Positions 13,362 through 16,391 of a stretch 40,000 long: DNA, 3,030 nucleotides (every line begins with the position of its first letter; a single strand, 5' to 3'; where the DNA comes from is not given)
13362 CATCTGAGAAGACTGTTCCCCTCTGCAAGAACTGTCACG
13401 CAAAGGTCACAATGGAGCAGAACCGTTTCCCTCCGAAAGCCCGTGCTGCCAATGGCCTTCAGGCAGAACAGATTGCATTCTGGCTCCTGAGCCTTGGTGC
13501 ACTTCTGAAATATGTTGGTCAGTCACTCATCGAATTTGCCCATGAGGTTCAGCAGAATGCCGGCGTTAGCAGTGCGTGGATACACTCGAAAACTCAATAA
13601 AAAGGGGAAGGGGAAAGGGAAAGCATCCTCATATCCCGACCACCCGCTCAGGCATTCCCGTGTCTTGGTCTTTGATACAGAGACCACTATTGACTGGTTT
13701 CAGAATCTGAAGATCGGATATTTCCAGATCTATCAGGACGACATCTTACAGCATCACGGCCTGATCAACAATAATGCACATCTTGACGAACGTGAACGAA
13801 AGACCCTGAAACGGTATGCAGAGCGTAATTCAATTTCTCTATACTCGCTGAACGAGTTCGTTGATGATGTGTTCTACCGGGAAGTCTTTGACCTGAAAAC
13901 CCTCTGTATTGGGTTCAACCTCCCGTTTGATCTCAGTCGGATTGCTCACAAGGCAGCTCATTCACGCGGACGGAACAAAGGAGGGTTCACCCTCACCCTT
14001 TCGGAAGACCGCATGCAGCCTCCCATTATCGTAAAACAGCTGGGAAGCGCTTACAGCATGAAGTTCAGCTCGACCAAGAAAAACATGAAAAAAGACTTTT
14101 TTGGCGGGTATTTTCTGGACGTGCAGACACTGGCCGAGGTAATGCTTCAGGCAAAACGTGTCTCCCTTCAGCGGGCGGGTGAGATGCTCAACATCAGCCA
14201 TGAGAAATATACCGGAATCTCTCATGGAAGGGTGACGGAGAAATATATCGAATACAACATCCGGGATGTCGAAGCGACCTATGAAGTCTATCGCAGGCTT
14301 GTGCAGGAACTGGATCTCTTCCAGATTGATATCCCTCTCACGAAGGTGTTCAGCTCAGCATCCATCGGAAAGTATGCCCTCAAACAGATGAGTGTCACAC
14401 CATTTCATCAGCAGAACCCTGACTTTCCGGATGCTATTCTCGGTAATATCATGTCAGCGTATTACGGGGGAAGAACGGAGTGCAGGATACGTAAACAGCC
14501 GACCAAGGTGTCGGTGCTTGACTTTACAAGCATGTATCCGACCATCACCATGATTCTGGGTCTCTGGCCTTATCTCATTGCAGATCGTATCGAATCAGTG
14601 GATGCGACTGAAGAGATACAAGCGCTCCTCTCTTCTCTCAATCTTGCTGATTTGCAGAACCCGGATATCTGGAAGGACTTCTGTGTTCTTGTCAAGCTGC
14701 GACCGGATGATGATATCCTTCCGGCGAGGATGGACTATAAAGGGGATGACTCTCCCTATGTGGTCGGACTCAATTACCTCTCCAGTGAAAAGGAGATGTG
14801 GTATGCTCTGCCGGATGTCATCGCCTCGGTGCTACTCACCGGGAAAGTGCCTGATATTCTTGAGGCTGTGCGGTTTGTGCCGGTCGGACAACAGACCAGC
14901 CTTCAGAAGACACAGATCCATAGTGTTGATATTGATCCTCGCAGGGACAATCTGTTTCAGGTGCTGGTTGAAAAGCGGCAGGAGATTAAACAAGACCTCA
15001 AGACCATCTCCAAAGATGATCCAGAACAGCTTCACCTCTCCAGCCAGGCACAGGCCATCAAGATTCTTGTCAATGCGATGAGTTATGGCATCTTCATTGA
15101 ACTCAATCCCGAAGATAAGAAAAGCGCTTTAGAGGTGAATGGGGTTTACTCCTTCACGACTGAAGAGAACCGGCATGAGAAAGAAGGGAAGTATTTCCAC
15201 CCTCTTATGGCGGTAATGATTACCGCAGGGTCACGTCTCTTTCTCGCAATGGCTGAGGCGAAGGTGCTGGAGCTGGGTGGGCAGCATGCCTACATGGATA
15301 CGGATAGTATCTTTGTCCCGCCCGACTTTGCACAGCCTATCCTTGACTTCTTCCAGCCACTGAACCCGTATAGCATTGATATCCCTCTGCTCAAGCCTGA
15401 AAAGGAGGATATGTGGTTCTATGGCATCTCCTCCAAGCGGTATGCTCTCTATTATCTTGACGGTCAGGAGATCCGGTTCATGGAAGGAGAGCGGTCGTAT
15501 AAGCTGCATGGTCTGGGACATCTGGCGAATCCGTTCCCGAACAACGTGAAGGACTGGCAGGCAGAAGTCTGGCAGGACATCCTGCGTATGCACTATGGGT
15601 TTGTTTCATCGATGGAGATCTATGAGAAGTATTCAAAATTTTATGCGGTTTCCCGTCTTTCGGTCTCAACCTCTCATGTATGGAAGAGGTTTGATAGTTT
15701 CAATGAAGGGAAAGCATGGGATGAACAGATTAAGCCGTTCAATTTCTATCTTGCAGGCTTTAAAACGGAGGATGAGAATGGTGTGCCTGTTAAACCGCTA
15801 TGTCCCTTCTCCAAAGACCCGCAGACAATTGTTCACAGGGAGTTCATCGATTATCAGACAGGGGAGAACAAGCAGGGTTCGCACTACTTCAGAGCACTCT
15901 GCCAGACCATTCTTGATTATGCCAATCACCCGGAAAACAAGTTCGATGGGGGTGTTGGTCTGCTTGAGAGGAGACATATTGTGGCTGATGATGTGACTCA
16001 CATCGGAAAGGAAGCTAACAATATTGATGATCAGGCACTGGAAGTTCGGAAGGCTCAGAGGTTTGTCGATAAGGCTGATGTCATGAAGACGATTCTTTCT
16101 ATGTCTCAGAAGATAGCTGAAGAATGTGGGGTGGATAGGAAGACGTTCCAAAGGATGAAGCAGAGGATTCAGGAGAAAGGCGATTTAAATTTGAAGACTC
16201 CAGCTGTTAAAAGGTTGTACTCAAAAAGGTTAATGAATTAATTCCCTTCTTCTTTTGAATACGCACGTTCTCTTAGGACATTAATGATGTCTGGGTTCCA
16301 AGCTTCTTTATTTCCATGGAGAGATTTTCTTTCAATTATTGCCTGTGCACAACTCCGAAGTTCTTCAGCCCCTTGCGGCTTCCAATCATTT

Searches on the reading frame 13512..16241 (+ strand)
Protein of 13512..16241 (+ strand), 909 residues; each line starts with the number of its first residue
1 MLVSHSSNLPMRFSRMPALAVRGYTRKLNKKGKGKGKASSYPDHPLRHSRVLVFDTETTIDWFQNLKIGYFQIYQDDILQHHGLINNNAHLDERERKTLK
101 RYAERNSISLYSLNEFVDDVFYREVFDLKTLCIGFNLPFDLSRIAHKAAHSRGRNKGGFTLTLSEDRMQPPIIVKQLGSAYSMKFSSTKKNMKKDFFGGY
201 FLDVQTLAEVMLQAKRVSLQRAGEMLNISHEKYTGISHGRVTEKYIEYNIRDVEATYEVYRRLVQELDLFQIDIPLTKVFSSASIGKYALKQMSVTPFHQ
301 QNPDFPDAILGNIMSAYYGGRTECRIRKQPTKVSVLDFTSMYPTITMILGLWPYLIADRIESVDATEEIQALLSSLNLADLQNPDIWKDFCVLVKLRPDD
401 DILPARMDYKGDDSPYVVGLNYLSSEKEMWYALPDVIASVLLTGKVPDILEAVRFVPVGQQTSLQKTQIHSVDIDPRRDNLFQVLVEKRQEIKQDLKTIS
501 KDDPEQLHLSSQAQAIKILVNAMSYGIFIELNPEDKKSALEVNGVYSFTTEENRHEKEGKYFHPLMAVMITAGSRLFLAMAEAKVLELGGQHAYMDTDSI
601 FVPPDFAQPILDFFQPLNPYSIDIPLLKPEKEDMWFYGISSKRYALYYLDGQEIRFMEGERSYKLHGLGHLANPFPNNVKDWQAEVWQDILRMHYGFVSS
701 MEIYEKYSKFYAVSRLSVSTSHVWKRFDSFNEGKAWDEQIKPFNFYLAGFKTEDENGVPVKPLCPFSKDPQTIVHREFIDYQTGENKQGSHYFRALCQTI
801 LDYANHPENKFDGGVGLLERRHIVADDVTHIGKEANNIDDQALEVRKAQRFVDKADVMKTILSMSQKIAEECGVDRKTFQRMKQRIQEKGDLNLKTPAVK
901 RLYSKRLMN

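Call 10: search_protein_families(library=pfam, proteins=[window:13512-16241:+], max_evalue=0.1)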
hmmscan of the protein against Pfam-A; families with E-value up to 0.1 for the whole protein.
window:13512-16241:+ (909 aa): 5 families
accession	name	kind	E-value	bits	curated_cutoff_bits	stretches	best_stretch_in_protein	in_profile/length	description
PF03175.18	DNA_pol_B_2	-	1.7e-09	37.6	25.8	1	239-364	134-262/468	DNA polymerase type B, organellar and viral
PF00136.26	DNA_pol_B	-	9.5e-07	28.4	23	1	481-527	123-167/453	DNA polymerase family B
PF13384.12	HTH_23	-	0.00092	19.4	24.6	1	866-891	21-46/50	Homeodomain-like domain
PF24101.1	eWH_GTF3C1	-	0.0094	16.1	30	1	846-894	17-63/110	GTF3C1, extended winged-helix domain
PF13551.12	HTH_29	-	0.032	14.8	28.1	1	866-890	16-40/64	Winged helix-turn helix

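Call 53: find_homologous_proteins(query=window:13512-16241:+, max_evalue=1e-20)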
Query window:13512-16241:+ (909 aa): 1434 proteins with E <= 1e-20 among 8000 candidates; the best 120 are listed.
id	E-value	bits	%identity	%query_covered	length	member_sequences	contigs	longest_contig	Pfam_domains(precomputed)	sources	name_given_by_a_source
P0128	0.0e+0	1895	91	98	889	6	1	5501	PF00136.27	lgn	-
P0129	0.0e+0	1647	80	98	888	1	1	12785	PF03175.19,PF00136.27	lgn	-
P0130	0.0e+0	1612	78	98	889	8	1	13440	PF03175.19,PF00136.27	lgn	-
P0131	0.0e+0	1297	62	98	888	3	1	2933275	PF03175.19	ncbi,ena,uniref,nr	ncbi:DNA polymerase [uncultured Methanomethylovorans sp.]|uniref:DNA polymerase n=1 Tax=uncultured M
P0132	0.0e+0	1289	62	98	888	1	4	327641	PF00136.27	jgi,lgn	-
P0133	0.0e+0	1285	62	98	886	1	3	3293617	PF00136.27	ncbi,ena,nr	nr:hypothetical protein [uncultured Methanolobus sp.]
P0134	0.0e+0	1284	63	97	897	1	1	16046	PF03175.19,PF00136.27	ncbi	-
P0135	0.0e+0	1284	62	98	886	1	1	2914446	PF03175.19,PF00136.27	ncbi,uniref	ncbi:DNA polymerase [Methanolobus sp. ZRKC2]|uniref:DNA polymerase n=1 Tax=Methanolobus sp. ZRKC2 Ta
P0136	0.0e+0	1281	62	98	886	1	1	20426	PF03175.19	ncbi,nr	ncbi:hypothetical protein HNV12_16100 [Methanococcoides sp. SA1]|nr:hypothetical protein [Methanococ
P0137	0.0e+0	1281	62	98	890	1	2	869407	PF03175.19,PF00136.27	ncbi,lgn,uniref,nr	ncbi:DNA polymerase [Methanococcoides alaskense]|uniref:DNA polymerase n=1 Tax=Methanococcoides alas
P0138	0.0e+0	1281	62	98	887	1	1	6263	PF03175.19,PF00136.27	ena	-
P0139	0.0e+0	1280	62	98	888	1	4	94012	PF00136.27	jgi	jgi:hypothetical protein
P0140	0.0e+0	1278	62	98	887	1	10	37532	PF03175.19,PF00136.27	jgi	jgi:hypothetical protein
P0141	0.0e+0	1278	62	98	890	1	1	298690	-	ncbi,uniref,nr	ncbi:hypothetical protein [Methanococcoides sp. NM1]|uniref:hypothetical protein n=1 Tax=Methanococc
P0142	0.0e+0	1278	63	98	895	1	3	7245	PF00136.27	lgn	-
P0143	0.0e+0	1276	61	98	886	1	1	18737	PF03175.19,PF00136.27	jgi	-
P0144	0.0e+0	1268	61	98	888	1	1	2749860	PF03175.19,PF00136.27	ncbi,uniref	ncbi:DNA polymerase [Methanolobus sp. ZRKC3]|uniref:DNA polymerase n=1 Tax=Methanolobus sp. ZRKC3 Ta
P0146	0.0e+0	1263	62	98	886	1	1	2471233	PF03175.19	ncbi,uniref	ncbi:DNA polymerase [Methanococcoides sp. FTZ1]|uniref:DNA polymerase n=1 Tax=Methanococcoides sp. F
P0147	0.0e+0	1261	61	98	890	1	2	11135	PF00136.27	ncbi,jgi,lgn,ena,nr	ncbi:MAG: hypothetical protein PHS04_09480 [Tissierellia bacterium]|jgi:hypothetical protein|nr:hypo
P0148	0.0e+0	1261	61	98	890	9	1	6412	PF00136.27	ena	-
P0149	0.0e+0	1259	61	98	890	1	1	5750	PF03175.19,PF00136.27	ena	-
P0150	0.0e+0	1257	62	98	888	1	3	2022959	PF03175.19,PF00136.27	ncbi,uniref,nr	ncbi:DNA polymerase [Methanohalophilus halophilus]|uniref:DNA-directed DNA polymerase n=1 Tax=Methan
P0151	0.0e+0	1254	63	94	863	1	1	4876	PF00136.27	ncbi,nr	ncbi:hypothetical protein HNV12_25535, partial [Methanococcoides sp. SA1]|nr:hypothetical protein [M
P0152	0.0e+0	1254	60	98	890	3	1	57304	PF00136.27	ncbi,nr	ncbi:DNA polymerase [Methanosarcina sp. 2.H.A.1B.4]|nr:DNA polymerase [Methanosarcina sp. 2.H.A.1B.4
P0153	0.0e+0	1254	61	98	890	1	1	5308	PF00136.27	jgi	jgi:hypothetical protein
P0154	0.0e+0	1253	61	98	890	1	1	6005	PF00136.27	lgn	-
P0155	0.0e+0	1253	61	98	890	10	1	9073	PF03175.19,PF00136.27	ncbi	-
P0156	0.0e+0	1252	60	98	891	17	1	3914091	PF00136.27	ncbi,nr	ncbi:hypothetical protein MSWH1_1602 [Methanosarcina sp. WH1]|nr:hypothetical protein MSWH1_1602 [Me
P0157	0.0e+0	1252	62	95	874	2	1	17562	PF00136.27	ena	-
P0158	0.0e+0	1252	61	98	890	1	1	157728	PF00136.27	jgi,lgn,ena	jgi:hypothetical protein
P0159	0.0e+0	1252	61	98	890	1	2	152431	PF00136.27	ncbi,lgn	-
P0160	0.0e+0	1249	60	98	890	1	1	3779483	PF03175.19,PF00136.27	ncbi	ncbi:MAG: DNA polymerase [Methanosarcina sp.]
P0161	0.0e+0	1248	61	98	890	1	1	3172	PF00136.27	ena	-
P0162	0.0e+0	1248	61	98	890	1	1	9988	PF00136.27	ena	-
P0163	0.0e+0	1247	61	98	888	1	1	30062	PF03175.19,PF00136.27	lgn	-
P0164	0.0e+0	1247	61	97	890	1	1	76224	PF00136.27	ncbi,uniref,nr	ncbi:hypothetical protein FXV91_17210 [Methanosarcina sp. DH2]|uniref:hypothetical protein n=1 Tax=M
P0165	0.0e+0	1247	61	98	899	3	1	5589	PF03175.19,PF00136.27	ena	-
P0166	0.0e+0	1246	60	98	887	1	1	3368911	PF00136.27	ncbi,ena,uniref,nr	ncbi:hypothetical protein [uncultured Methanolobus sp.]|uniref:hypothetical protein n=1 Tax=uncultur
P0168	0.0e+0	1241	60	98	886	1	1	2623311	PF03175.19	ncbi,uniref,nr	ncbi:hypothetical protein RE476_00940 [Methanolobus mangrovi]|uniref:DNA-directed DNA polymerase n=1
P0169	0.0e+0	1236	60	98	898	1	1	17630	PF00136.27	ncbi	-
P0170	0.0e+0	1234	60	97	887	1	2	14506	PF03175.19,PF00136.27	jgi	jgi:DNA polymerase elongation subunit (family B)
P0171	0.0e+0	1231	60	98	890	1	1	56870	PF00136.27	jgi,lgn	-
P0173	0.0e+0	1230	60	98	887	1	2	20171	PF00136.27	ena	-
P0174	0.0e+0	1230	60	98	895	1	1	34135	PF00136.27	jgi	jgi:hypothetical protein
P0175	0.0e+0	1229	59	98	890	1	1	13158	PF00136.27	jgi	jgi:hypothetical protein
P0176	0.0e+0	1229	60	98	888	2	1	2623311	PF00136.27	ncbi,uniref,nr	ncbi:hypothetical protein RE476_03570 [Methanolobus mangrovi]|uniref:DNA-directed DNA polymerase n=1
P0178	0.0e+0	1222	60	98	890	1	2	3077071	PF00136.27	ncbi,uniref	ncbi:hypothetical protein [Methanolobus sp. ZRKC5]|uniref:hypothetical protein n=1 Tax=unclassified 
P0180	0.0e+0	1218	61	97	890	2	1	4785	PF03175.19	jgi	-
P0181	0.0e+0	1217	60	98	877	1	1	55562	PF03175.19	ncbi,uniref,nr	ncbi:DNA polymerase [Methanolobus vulcani]|uniref:DNA-directed DNA polymerase n=1 Tax=Methanolobus v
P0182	0.0e+0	1214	60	98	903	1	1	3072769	PF00136.27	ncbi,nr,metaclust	ncbi:DNA-directed DNA polymerase B [Methanolobus psychrophilus R15]|nr:DNA-directed DNA polymerase B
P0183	0.0e+0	1213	63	90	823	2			PF03175.19,PF00136.27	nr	nr:DNA polymerase [Methanococcoides burtonii]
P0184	0.0e+0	1211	59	98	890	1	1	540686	PF03175.19,PF00136.27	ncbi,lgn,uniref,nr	ncbi:DNA polymerase [Methanococcoides sp. AM1]|uniref:DNA polymerase n=1 Tax=Methanococcoides sp. AM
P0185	0.0e+0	1211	60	98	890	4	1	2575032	PF00136.27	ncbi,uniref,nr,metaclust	ncbi:DNA polymerase [Methanococcoides burtonii]|uniref:DNA polymerase n=1 Tax=Methanococcoides burto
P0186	0.0e+0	1207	59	98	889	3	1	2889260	PF00136.27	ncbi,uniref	ncbi:hypothetical protein [Methanolobus sp. WCC5]|uniref:hypothetical protein n=1 Tax=Methanolobus s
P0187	0.0e+0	1202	59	98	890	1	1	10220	PF00136.27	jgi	jgi:DNA polymerase elongation subunit (family B)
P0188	0.0e+0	1202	61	94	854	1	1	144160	PF00136.27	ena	-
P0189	0.0e+0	1202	58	98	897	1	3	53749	PF00136.27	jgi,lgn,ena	-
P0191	0.0e+0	1200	59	98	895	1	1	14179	PF00136.27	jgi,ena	jgi:hypothetical protein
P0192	0.0e+0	1199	62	91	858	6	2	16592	PF03175.19,PF00136.27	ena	-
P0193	0.0e+0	1198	59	98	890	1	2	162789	PF03175.19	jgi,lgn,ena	-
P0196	0.0e+0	1190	58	98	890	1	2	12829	PF00136.27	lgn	-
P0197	0.0e+0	1187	58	98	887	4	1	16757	PF00136.27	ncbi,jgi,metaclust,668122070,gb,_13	metaclust:\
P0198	0.0e+0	1186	57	98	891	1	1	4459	PF00136.27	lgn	-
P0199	0.0e+0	1184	59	98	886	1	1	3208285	PF00136.27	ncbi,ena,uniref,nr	ncbi:DNA polymerase [uncultured Methanolobus sp.]|uniref:DNA polymerase n=1 Tax=uncultured Methanolo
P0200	0.0e+0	1184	60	97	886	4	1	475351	PF03175.19,PF00136.27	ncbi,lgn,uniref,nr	ncbi:DNA polymerase [Methanolobus bombayensis]|uniref:DNA polymerase n=1 Tax=Methanolobus bombayensi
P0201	0.0e+0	1184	59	98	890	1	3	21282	PF00136.27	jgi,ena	-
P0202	0.0e+0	1177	58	98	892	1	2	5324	PF03175.19,PF00136.27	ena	-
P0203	0.0e+0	1176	58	98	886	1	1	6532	PF00136.27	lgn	-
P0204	0.0e+0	1170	59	95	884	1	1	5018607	PF00136.27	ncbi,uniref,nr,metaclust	ncbi:hypothetical protein MSHOH_2256 [Methanosarcina horonobensis HB-1 = JCM 15518]|uniref:DNA-direc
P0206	0.0e+0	1168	58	98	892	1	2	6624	PF00136.27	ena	-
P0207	0.0e+0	1162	56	97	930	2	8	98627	PF00136.27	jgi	jgi:DNA polymerase elongation subunit (family B)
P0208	0.0e+0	1160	61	90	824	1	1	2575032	PF03175.19,PF00136.27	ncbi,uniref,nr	ncbi:DNA-directed DNA polymerase B [Methanococcoides burtonii]|uniref:DNA polymerase n=1 Tax=Methano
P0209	0.0e+0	1158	58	98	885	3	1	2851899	PF00136.27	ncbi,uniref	ncbi:hypothetical protein [Methanolobus sp. WCC4]|uniref:hypothetical protein n=1 Tax=Methanolobus s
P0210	0.0e+0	1152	57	98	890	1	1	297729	PF00136.27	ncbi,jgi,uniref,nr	ncbi:hypothetical protein [Methanolobus sp.]|uniref:hypothetical protein n=1 Tax=Methanolobus sp. Ta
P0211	0.0e+0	1152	61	89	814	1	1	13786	PF00136.27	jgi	jgi:hypothetical protein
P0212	0.0e+0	1146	57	96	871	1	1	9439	PF03175.19,PF00136.27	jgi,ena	-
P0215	0.0e+0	1139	56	98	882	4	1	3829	PF03175.19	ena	-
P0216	0.0e+0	1138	58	97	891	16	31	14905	PF03175.19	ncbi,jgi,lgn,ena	-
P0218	0.0e+0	1137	57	98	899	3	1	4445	PF00136.27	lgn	-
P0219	0.0e+0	1135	58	97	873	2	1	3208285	PF03175.19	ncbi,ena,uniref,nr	ncbi:DNA polymerase [uncultured Methanolobus sp.]|uniref:DNA polymerase n=1 Tax=uncultured Methanolo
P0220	0.0e+0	1134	57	98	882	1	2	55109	PF03175.19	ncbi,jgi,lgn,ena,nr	ncbi:MAG TPA: hypothetical protein ENN44_00945 [Methanoculleus sp.]|nr:hypothetical protein [Methano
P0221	0.0e+0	1132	57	97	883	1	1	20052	PF03175.19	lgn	-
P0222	0.0e+0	1131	57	97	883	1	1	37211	PF03175.19,PF00136.27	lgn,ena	-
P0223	0.0e+0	1129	56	97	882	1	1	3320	PF03175.19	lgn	-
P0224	0.0e+0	1125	56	97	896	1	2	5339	PF03175.19,PF00136.27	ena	-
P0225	0.0e+0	1124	57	96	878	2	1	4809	PF00136.27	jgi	-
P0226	0.0e+0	1123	56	98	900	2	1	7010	PF00136.27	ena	-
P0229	0.0e+0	1117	56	98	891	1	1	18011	PF03175.19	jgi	-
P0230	0.0e+0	1117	56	98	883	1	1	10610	PF03175.19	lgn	-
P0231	0.0e+0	1113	56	97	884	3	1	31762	PF03175.19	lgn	-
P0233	0.0e+0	1111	55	96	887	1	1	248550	PF00136.27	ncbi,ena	-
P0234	0.0e+0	1108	56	97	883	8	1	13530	PF03175.19,PF00136.27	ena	-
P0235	0.0e+0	1105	63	83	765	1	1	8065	PF00136.27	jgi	-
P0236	0.0e+0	1105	56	96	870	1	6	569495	PF00136.27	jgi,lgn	jgi:hypothetical protein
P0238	0.0e+0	1103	55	98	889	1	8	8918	PF00136.27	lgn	-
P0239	0.0e+0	1103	55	96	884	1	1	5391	PF00136.27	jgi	-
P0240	0.0e+0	1101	57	92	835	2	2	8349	PF03175.19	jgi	-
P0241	0.0e+0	1095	60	89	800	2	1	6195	PF00136.27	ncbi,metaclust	ncbi:MAG: DNA-directed DNA polymerase B, partial [Methanolobus sp. T82-4]|metaclust:status=active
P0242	0.0e+0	1095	56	98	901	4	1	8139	PF03175.19,PF00136.27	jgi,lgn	-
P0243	0.0e+0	1090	57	93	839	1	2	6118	PF03175.19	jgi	jgi:hypothetical protein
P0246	0.0e+0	1084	88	60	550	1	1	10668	PF03175.19,PF00136.27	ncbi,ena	-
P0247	0.0e+0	1076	63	83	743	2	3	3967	PF03175.19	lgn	-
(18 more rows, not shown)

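Call 54: list_cluster_members(proteins=[P0128, P0129, P0130])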
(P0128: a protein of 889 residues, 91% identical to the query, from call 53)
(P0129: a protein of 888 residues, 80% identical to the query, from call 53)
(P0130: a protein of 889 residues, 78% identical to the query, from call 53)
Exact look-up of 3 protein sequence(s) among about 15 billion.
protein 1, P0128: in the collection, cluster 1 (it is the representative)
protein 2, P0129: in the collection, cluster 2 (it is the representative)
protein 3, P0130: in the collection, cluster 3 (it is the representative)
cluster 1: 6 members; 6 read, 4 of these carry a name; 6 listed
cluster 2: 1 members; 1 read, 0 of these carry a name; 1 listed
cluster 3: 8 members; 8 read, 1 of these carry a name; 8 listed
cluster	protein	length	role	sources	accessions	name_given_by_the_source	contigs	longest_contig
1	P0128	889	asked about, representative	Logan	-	-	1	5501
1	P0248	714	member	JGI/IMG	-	DNA polymerase family B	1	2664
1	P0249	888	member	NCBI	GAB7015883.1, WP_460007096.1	DNA polymerase [Methanogenium cariaci]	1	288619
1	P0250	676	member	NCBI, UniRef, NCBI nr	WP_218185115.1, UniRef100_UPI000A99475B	DNA polymerase [Methanogenium cariaci] | DNA polymerase n=1 Tax=Methanogenium cariaci TaxID=2197 RepID=UPI000A99475B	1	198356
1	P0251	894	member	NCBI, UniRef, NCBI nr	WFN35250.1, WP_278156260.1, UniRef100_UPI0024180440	hypothetical protein L1S32_03775 [Methanogenium sp. S4BF] | DNA polymerase n=1 Tax=Methanogenium sp. S4BF TaxID=1789226 RepID=UPI0024180440 | DNA polymerase [Methanogenium sp. S4BF]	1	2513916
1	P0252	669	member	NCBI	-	-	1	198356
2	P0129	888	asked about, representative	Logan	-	-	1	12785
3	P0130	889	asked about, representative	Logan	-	-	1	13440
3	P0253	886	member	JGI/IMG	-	hypothetical protein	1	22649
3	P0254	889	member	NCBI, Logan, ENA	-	-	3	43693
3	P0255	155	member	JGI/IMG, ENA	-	-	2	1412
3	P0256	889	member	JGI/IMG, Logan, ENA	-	-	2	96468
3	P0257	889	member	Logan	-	-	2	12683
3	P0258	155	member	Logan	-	-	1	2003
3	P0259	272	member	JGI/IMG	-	-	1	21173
